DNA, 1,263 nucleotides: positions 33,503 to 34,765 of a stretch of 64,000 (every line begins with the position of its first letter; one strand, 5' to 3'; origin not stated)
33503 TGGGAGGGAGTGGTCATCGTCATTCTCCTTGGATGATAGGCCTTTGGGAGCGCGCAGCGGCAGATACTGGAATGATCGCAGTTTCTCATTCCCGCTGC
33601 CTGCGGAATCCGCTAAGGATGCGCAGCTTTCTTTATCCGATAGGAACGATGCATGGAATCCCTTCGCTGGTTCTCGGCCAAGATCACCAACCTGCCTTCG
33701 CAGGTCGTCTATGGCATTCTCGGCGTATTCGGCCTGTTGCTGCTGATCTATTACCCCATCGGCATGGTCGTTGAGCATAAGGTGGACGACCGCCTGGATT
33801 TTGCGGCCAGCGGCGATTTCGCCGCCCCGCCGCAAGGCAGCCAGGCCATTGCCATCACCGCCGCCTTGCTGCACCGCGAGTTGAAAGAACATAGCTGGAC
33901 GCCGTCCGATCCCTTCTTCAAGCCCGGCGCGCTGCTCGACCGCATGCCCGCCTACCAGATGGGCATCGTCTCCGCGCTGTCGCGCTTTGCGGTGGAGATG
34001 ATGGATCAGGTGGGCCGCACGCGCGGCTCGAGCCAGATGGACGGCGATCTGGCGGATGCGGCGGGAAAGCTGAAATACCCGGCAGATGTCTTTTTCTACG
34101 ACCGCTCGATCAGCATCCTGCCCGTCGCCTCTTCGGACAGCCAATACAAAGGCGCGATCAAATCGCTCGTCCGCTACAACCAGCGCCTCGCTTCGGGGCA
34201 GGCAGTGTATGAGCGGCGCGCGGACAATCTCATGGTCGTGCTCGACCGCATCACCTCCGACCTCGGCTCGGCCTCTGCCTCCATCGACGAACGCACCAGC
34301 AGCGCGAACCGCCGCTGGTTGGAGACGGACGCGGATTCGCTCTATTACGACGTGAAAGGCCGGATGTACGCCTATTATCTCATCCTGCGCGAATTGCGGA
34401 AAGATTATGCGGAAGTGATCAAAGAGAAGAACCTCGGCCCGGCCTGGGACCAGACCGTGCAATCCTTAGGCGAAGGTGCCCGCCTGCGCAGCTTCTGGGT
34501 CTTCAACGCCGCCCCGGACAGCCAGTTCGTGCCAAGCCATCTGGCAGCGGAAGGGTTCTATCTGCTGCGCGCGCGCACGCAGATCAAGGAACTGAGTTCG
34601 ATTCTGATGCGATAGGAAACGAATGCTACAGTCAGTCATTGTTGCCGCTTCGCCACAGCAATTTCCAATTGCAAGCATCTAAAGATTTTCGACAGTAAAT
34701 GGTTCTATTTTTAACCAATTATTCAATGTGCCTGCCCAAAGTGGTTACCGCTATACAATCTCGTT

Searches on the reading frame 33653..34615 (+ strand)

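Call 3: search_protein_families(library=pfam, proteins=[window:33653-34615:+], max_evalue=1)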
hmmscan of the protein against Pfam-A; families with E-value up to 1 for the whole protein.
window:33653-34615:+ (320 aa): 1 family
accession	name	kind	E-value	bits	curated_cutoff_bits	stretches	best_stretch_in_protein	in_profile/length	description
PF10095.14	DUF2333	-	4.9e-20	72.2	22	2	65-213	62-200/330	Uncharacterized protein conserved in bacteria (DUF2333)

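Call 93: search_protein_families(library=pfam, proteins=[window:33653-34612:+], max_evalue=0.001)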
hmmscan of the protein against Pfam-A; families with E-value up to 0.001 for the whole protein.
window:33653-34612:+ (320 aa): 1 family
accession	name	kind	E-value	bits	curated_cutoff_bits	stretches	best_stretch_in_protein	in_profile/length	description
PF10095.14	DUF2333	-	4.9e-20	72.2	22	2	65-213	62-200/330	Uncharacterized protein conserved in bacteria (DUF2333)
